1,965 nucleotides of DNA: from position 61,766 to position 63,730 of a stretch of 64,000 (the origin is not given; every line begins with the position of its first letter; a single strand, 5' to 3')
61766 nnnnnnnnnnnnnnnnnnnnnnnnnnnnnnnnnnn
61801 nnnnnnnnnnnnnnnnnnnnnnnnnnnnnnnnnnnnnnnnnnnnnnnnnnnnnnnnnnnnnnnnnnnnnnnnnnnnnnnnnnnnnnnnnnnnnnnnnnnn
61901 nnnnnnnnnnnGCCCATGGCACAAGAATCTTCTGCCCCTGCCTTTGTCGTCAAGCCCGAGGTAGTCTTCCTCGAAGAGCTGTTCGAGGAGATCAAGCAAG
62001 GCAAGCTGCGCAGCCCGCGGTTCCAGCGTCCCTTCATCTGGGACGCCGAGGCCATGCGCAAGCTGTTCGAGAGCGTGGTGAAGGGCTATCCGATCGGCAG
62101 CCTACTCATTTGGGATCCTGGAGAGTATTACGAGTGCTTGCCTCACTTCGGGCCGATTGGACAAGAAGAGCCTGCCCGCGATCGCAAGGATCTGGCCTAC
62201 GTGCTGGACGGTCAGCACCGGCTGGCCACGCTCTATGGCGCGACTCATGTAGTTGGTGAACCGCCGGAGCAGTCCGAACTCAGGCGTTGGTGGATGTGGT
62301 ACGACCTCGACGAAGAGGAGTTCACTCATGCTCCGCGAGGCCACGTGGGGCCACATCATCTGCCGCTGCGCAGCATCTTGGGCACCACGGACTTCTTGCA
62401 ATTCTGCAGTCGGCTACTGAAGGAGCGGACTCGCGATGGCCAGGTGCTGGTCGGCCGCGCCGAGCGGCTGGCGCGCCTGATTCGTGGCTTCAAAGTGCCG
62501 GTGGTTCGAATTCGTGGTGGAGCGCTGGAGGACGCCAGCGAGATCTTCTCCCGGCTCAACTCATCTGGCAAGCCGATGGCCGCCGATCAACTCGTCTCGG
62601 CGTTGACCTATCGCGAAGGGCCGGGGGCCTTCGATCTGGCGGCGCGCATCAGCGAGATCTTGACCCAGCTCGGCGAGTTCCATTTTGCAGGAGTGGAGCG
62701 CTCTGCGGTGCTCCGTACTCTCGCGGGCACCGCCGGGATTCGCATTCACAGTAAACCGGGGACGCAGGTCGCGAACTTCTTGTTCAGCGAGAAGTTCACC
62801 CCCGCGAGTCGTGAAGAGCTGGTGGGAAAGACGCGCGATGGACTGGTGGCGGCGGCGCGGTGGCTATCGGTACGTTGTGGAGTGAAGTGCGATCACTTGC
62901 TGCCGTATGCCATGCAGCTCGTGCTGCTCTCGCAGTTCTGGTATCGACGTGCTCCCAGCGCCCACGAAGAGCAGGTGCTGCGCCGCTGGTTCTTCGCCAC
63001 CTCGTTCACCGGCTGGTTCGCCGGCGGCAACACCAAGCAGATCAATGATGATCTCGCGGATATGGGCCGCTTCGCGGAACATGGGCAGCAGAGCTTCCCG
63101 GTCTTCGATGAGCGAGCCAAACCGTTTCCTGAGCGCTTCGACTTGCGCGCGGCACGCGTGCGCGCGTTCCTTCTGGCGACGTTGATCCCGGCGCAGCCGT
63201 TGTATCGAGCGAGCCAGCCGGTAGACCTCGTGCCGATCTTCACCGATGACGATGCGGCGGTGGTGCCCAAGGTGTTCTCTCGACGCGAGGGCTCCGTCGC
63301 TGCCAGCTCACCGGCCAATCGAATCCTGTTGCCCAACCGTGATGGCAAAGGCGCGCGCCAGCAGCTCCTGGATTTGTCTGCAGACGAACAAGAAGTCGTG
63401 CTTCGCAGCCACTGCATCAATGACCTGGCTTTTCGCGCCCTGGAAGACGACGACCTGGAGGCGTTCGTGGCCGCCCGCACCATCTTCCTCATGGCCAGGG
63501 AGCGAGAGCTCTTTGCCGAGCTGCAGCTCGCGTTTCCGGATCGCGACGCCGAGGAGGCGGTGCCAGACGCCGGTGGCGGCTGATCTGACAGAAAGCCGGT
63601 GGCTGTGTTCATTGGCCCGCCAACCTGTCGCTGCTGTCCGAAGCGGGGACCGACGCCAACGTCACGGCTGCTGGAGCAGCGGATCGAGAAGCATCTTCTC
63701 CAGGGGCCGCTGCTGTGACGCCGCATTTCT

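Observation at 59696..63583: Three-gene ATPase, Toprim and DUF262 cassette directly downstream of sucCD: candidate uncharacterised defence system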

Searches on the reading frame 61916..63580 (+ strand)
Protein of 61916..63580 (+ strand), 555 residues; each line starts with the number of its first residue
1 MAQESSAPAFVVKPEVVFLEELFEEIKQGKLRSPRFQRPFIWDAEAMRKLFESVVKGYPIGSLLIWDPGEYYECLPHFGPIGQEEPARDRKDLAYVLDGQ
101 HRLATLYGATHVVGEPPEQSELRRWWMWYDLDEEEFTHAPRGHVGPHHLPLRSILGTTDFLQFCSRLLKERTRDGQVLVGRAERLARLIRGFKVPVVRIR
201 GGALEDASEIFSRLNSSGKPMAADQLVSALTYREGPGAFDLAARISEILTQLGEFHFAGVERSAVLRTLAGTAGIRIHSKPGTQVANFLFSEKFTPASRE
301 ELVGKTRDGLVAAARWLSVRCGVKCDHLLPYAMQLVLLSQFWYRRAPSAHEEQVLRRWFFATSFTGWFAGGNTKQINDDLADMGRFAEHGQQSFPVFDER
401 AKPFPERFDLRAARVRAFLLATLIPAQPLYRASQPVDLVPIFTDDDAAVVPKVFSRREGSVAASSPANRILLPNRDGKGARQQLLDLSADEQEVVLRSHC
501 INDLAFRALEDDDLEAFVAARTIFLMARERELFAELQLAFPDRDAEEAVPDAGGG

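Call 3: search_protein_families(library=pfam, proteins=[window:61916-63580:+], max_evalue=1)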
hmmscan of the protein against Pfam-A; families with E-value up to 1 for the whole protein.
window:61916-63580:+ (555 aa): 1 family
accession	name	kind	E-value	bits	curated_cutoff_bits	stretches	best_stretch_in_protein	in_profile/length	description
PF03235.19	GmrSD_N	-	4.1e-23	83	33.2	1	19-230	1-197/199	GmrSD restriction endonuclease, N-terminal domain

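Call 4: search_protein_families(library=padloc, proteins=[window:61916-63580:+], max_evalue=1)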
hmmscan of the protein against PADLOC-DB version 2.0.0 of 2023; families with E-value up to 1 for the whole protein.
window:61916-63580:+ (555 aa): 15 families
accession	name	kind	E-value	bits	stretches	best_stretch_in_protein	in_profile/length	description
PDLC04709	PDC-M55C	-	4.9e-128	426.2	1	10-547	8-548/554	-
PDLC04151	HEC-05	-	2.1e-17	61.1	1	19-107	28-127/600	-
PDLC04150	HEC-05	-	1.2e-14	52.1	1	18-109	9-111/583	-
PDLC04153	HEC-05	-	1.6e-08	31.2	1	22-68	12-58/621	-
PDLC04152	HEC-05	-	1.1e-07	28.8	1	32-67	21-60/566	-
PDLC03877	NsnA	-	2.4e-07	28.3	2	17-61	51-97/385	-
PDLC04027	PD-T4-2_A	-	0.00087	16.4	1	33-64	55-86/363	-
PDLC02792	SspE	-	0.00097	15.6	1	21-58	15-51/771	SspE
PDLC02701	Orf5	-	0.0017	14.9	1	12-106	3-92/596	Orf5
PDLC02695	Orf5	-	0.0022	14.4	1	12-107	3-92/601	Orf5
PDLC04155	HEC-06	-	0.0037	13.8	1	24-106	14-83/562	-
PDLC02783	SspE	-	0.011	12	1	20-57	15-51/793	SspE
PDLC04157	HEC-06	-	0.019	11.6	1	21-105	13-84/558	-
PDLC02699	Orf5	-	0.036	10.8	1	33-65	3-39/530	Orf5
PDLC02686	Orf5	-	0.041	10.4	1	30-106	20-89/566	Orf5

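Call 5: search_protein_families(library=ncbifam, proteins=[window:61916-63580:+], max_evalue=1)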
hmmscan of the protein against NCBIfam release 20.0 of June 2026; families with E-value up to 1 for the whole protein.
window:61916-63580:+ (555 aa): 2 families
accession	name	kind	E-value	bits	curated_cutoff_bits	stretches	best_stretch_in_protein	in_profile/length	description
TIGR03187.1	DGQHR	domain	0.0051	16.6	58.85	0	92-109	97-114/276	DGQHR domain-containing protein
NF011231.0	PRK14638.1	equivalog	0.15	11.9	188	1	152-185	87-120/150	ribosome maturation factor RimP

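Call 44: find_homologous_proteins(query=window:61916-63580:+, max_evalue=1e-10)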
Query window:61916-63580:+ (555 aa): 298 proteins with E <= 1e-10 among 8000 candidates; the best 120 are listed.
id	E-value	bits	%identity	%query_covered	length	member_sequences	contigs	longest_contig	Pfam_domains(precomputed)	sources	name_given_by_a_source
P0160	0.0e+0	1262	100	100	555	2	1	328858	PF03235.20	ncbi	-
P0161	1.6e-268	910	73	100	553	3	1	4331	PF03235.20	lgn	-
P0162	2.7e-268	909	73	100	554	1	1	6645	PF03235.20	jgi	jgi:Protein of unknown function DUF262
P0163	8.3e-255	865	70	100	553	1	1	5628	PF03235.20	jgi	jgi:hypothetical protein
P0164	5.0e-254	862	70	100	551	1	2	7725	PF03235.20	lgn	-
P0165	7.7e-248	842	69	99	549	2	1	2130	PF03235.20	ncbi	-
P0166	3.5e-244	830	72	93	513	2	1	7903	PF03235.20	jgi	jgi:Protein of unknown function DUF262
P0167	1.2e-242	825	68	100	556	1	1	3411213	PF03235.20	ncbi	ncbi:MAG: DUF262 domain-containing protein [Kofleriaceae bacterium]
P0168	1.6e-242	824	68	98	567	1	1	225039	PF03235.20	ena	-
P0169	3.3e-234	797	66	99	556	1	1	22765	PF03235.20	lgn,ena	-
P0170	7.1e-230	782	65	99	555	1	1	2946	PF03235.20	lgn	-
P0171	3.6e-228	777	64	99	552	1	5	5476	PF03235.20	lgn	-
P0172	1.2e-227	775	64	99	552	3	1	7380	PF03235.20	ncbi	-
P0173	5.2e-227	773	64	99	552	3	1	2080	PF03235.20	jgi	jgi:hypothetical protein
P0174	7.6e-224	763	63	99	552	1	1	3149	PF03235.20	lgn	-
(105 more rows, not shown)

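Call 47: search_solved_structures(query=A3, max_evalue=1, show_alignments=0)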
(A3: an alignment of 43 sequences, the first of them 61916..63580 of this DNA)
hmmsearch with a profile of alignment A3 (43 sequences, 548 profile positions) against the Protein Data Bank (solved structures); distinct sequences matched with E-value up to 1: 6.
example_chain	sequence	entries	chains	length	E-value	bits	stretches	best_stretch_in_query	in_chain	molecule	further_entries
7p9k_A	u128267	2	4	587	2.7e-15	58.8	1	16-106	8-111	DUF262 domain-containing protein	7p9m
9jfl_B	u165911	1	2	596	0.00016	23.2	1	8-106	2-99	DUF262 domain-containing protein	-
20yv_A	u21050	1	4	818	0.00062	21.3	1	28-106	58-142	DUF262 domain-containing protein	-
20yw_A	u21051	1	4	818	0.016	16.6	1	28-105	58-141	DUF262 domain-containing protein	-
6jiv_D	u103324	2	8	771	0.021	16.3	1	18-108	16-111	SspE protein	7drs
7drr_D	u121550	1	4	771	0.53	11.6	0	18-107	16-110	SspE protein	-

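Call 48: find_encoding_contigs(protein=P0168, flank=8000, max_places=2)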
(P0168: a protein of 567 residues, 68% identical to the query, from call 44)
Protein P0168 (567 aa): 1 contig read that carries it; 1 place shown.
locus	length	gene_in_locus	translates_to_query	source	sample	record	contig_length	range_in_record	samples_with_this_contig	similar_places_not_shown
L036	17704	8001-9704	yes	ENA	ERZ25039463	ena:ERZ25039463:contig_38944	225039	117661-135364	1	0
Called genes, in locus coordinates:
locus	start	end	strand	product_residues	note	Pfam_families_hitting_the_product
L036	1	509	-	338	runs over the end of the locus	PF00158:Sigma54_activat, PF14532:Sigma54_activ_2, PF07728:AAA_5 (weak)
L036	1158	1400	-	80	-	-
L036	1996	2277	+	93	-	-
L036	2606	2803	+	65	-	-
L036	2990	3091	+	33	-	-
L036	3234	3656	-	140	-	-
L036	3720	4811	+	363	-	-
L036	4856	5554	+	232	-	PF08308:PEGA (weak)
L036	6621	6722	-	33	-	-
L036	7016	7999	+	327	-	-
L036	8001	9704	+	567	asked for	PF03235:GmrSD_N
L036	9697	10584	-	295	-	-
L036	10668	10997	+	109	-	PF02798:GST_N, PF13417:GST_N_3, PF13409:GST_N_2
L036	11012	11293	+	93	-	PF00043:GST_C, PF14497:GST_C_3, PF13410:GST_C_2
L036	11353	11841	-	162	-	PF00719:Pyrophosphatase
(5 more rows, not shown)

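Call 49: find_encoding_contigs(protein=P0169, flank=8000, max_places=2)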
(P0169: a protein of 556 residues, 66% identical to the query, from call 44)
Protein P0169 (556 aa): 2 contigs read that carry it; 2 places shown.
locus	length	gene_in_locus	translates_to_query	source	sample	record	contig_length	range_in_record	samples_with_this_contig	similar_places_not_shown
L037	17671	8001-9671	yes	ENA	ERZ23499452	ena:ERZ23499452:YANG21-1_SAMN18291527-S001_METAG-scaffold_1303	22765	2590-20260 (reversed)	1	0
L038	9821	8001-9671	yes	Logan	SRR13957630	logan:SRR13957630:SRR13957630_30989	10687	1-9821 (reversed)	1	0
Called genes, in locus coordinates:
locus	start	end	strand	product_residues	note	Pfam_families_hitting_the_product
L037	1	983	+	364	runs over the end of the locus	PF01817:CM_2, PF02153:PDH_N (weak), PF20463:PDH_C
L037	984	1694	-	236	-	PF13369:Transglut_core2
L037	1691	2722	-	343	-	PF20922:Anamorsin_N (faint), PF01209:Ubie_methyltran, PF13489:Methyltransf_23, PF13847:Methyltransf_31, PF08241:Methyltransf_11, PF08242:Methyltransf_12, PF13649:Methyltransf_25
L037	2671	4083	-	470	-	PF02012:BNR (faint), PF15902:Sortilin-Vps10 (faint)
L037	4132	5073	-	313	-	PF14226:DIOX_N, PF03171:2OG-FeII_Oxy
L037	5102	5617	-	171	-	PF00710:Asparaginase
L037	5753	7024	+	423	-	PF13175:AAA_15 (weak), PF13304:AAA_21 (faint), PF13175:AAA_15 (weak)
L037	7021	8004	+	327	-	-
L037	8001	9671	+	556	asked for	PF03235:GmrSD_N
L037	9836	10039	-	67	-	PF04102:SlyX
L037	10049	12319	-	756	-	PF00069:Pkinase, PF07714:PK_Tyr_Ser-Thr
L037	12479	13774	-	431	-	PF01323:DSBA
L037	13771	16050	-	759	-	PF01804:Penicil_amidase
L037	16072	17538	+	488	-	-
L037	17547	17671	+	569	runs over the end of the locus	PF00106:adh_short, PF13561:adh_short_C2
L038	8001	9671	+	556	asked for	PF03235:GmrSD_N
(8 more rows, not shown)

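Call 58: predict_structure(alignment_id=A3)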
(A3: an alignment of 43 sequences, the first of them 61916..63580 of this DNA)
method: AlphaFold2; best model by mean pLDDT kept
length: 555 residues; sequences in the alignment: 43
mean_pLDDT: 88.4   pTM: 0.78
mean pLDDT of the five models: 88.4, 88.4, 87.8, 87.2, 86.6
residues with pLDDT >= 90: 359; 70-90: 146; 50-70: 39; < 50: 11
segments of 3 or more residues with pLDDT < 50: 1-4, 216-219, 553-555
pLDDT, mean of each block of 10 residues (from residue 1): 54 92 96 79 86 90 89 89 89 90 93 87 91 90 86 94 97 96 96 93 77 54 66 73 90 94 90 84 72 83 96 98 95 96 94 97 93 89 91 91 94 95 96 93 74 85 92 93 97 97 98 97 97 97 83 45
secondary structure, 60 per line:
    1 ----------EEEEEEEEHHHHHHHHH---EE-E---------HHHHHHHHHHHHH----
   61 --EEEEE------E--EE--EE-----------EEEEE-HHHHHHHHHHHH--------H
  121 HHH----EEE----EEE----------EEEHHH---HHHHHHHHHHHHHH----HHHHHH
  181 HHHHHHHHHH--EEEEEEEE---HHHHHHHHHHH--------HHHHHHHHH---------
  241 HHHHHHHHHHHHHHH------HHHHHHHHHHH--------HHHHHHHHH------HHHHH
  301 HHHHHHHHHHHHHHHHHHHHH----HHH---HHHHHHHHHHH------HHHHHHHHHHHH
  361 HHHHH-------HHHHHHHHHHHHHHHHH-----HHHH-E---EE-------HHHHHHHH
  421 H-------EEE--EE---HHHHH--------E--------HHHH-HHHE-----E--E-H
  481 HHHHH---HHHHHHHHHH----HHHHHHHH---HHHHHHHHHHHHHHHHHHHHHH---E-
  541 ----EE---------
elements in order: E11-18 H19-27 H44-56 E63-67 E94-98 H100-111 H120-123 E128-130 E135-137 E148-150 H157-170 H175-190 E193-200 H204-214 H223-231 H241-255 H262-272 H281-289 H296-321 H332-342 H349-365 H373-389 H395-398 H413-421 E429-431 H439-443 H461-464 H480-485 H489-498 H503-510 H514-535
